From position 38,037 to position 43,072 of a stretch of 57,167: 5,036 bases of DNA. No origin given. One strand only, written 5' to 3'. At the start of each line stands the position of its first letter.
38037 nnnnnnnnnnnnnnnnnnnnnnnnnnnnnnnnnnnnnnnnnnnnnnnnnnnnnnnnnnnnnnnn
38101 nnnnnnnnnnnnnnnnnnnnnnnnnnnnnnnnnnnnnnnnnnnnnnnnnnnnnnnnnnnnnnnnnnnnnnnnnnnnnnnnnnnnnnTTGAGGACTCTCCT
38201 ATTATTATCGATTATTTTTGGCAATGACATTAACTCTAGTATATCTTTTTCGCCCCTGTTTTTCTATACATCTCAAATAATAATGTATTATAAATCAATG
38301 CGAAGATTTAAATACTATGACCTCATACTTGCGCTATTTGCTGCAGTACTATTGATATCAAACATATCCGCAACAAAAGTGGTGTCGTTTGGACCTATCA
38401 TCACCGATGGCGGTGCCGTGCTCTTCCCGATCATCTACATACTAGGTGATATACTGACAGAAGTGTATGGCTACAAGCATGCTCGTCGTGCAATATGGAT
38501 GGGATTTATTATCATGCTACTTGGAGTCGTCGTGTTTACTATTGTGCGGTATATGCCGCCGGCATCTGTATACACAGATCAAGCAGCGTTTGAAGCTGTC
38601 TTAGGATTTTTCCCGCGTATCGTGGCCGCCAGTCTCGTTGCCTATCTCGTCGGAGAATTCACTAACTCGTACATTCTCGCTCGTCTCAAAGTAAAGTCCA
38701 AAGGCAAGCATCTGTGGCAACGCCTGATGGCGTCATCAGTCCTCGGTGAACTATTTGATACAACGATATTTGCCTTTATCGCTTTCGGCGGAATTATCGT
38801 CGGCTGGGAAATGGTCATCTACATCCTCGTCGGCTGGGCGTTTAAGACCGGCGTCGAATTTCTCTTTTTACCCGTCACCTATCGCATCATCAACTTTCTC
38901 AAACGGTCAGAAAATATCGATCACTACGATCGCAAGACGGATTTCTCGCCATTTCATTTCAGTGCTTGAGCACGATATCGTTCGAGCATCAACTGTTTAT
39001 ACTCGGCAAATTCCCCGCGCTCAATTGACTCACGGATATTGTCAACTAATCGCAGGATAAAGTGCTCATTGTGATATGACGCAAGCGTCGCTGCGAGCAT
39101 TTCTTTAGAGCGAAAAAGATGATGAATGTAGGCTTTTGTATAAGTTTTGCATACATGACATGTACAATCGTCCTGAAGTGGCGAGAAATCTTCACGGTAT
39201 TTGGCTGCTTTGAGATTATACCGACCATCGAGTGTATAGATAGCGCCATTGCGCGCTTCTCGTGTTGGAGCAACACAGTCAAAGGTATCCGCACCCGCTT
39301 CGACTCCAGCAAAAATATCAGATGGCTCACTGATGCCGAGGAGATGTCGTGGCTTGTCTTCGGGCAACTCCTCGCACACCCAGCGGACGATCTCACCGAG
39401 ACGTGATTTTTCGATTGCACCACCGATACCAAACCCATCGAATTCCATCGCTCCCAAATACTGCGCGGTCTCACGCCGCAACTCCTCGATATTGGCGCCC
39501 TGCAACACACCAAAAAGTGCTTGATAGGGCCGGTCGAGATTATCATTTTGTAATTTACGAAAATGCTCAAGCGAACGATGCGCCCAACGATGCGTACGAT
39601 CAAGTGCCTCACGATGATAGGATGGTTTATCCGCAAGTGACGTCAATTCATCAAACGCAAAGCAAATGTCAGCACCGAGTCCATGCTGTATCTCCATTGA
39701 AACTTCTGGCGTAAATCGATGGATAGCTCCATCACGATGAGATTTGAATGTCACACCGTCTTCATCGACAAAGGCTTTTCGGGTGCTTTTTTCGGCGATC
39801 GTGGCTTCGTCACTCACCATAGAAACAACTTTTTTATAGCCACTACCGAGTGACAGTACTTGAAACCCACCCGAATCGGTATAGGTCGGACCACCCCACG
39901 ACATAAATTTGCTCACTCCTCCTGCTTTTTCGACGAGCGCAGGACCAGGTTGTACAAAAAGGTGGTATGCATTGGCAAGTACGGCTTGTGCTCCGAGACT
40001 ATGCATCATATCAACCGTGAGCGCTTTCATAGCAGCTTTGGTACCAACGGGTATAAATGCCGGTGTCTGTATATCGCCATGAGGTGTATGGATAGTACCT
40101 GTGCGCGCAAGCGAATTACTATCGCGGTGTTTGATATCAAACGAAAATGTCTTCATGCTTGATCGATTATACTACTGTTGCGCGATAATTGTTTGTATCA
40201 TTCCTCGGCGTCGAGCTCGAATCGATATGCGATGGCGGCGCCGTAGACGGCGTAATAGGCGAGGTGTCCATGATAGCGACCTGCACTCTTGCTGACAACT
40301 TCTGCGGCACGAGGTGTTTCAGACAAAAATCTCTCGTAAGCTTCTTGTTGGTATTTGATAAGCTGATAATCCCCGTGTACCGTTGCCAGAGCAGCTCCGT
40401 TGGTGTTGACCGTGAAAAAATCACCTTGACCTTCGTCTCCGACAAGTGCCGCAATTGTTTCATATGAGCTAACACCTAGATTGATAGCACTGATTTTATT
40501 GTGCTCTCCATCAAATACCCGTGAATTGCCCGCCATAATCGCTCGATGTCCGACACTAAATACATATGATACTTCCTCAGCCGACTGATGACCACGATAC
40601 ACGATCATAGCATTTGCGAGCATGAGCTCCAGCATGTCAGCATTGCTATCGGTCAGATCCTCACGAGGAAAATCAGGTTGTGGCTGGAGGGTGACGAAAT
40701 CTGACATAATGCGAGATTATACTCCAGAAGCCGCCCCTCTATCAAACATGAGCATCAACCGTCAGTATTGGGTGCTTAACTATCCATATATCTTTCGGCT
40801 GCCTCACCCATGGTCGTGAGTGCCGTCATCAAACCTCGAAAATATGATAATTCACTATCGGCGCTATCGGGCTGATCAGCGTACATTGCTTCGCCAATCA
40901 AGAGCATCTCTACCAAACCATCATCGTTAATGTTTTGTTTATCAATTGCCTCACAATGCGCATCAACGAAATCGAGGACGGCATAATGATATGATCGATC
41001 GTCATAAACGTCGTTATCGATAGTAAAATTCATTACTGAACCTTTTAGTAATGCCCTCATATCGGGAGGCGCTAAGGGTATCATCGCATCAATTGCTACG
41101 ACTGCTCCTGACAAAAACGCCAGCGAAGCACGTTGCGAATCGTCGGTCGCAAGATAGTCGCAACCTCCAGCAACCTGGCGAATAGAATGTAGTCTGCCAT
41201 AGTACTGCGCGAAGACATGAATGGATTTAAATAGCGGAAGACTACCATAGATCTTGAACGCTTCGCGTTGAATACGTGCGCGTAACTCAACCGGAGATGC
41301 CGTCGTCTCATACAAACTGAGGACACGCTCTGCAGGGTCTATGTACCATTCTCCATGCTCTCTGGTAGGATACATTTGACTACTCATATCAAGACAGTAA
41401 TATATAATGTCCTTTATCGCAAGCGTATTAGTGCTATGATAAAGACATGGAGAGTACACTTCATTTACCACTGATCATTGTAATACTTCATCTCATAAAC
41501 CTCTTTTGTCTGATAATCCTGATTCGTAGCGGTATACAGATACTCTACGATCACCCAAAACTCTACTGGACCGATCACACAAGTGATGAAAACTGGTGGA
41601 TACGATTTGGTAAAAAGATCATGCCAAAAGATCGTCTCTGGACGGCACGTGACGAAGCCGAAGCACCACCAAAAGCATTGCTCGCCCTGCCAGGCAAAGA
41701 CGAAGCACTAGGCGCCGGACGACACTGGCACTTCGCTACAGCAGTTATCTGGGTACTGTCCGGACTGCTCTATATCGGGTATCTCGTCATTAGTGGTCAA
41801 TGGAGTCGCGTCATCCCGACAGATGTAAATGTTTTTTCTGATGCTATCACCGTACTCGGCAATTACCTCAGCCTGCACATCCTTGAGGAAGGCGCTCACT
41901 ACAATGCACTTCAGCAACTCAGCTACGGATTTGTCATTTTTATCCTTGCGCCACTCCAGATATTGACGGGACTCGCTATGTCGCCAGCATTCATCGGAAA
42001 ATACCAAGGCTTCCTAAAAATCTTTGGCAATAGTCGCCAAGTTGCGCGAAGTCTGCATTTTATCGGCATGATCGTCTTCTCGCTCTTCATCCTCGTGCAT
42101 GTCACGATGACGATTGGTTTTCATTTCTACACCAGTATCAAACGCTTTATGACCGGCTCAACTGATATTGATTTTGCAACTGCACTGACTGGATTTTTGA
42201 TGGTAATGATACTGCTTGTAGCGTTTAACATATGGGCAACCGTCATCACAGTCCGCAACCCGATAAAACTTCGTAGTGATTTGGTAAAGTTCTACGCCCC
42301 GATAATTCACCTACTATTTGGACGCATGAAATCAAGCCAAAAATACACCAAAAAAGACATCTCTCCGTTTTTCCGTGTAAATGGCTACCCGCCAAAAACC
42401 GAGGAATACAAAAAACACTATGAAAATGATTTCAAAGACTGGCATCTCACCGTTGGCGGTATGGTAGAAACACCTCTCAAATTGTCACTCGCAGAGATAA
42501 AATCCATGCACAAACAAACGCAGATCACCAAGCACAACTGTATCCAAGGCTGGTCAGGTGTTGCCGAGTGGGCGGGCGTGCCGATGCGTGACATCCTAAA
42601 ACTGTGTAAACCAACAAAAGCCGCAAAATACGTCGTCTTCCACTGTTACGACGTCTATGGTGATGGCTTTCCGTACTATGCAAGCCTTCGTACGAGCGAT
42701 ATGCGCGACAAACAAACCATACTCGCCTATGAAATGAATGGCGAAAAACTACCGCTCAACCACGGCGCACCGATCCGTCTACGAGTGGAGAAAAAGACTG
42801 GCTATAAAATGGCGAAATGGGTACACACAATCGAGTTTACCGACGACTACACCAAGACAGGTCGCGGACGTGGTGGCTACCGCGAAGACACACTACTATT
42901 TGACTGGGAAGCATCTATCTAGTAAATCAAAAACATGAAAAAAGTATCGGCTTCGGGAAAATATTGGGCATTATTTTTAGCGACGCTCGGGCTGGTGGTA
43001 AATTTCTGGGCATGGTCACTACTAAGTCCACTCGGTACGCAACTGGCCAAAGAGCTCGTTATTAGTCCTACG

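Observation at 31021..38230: Tightly coupled PLD-SNF2 helicase / nuclease-less type IIG-like m6A methyltransferase / HEPN-like operon: a non-canonical restriction-plus-failsafe candidate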

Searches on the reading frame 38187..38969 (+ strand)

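Call 6: search_protein_families(library=pfam, proteins=[window:38187-38969:+], max_evalue=0.001)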
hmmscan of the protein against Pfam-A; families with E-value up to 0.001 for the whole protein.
window:38187-38969:+ (260 aa): 1 family
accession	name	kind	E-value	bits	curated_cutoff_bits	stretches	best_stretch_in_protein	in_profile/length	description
PF02592.20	Vut_1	-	3.6e-50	170.7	27.2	1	74-233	1-151/152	Putative vitamin uptake transporter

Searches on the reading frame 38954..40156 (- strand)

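Call 6: search_protein_families(library=pfam, proteins=[window:38954-40156:-], max_evalue=0.001)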
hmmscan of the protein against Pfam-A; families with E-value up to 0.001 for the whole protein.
window:38954-40156:- (400 aa): 1 family
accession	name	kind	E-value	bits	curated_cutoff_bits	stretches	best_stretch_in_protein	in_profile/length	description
PF01702.25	TGT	-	5.3e-125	417.6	26.3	1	17-395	3-356/357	Queuine tRNA-ribosyltransferase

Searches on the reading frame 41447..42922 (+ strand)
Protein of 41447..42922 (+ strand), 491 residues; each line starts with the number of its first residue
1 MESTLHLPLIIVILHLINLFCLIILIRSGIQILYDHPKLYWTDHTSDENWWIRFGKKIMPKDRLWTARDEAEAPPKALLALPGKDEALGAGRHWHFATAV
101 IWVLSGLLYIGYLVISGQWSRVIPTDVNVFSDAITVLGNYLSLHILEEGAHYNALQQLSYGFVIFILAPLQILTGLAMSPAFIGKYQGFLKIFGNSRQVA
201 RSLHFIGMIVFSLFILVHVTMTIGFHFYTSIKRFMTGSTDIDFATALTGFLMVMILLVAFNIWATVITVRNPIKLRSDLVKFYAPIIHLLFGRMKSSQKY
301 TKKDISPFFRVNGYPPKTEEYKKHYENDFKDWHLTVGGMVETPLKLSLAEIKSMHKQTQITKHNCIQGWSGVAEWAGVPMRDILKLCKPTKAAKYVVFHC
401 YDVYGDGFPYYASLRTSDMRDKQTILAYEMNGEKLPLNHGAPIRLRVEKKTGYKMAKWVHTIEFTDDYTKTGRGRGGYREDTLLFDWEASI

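Call 6: search_protein_families(library=pfam, proteins=[window:41447-42922:+], max_evalue=0.001)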
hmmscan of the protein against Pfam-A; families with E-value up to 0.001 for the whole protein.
window:41447-42922:+ (491 aa): 3 families
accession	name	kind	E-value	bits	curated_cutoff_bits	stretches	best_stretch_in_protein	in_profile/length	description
PF00174.25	Oxidored_molyb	-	9e-40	136.4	24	1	328-468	8-164/169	Oxidoreductase molybdopterin binding domain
PF01292.26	Ni_hydr_CYTB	-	5.8e-16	59.2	30.1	1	8-237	3-179/179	Prokaryotic cytochrome b561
PF14358.11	DUF4405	-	0.00065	20.6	26.7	1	162-221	4-64/66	Domain of unknown function (DUF4405)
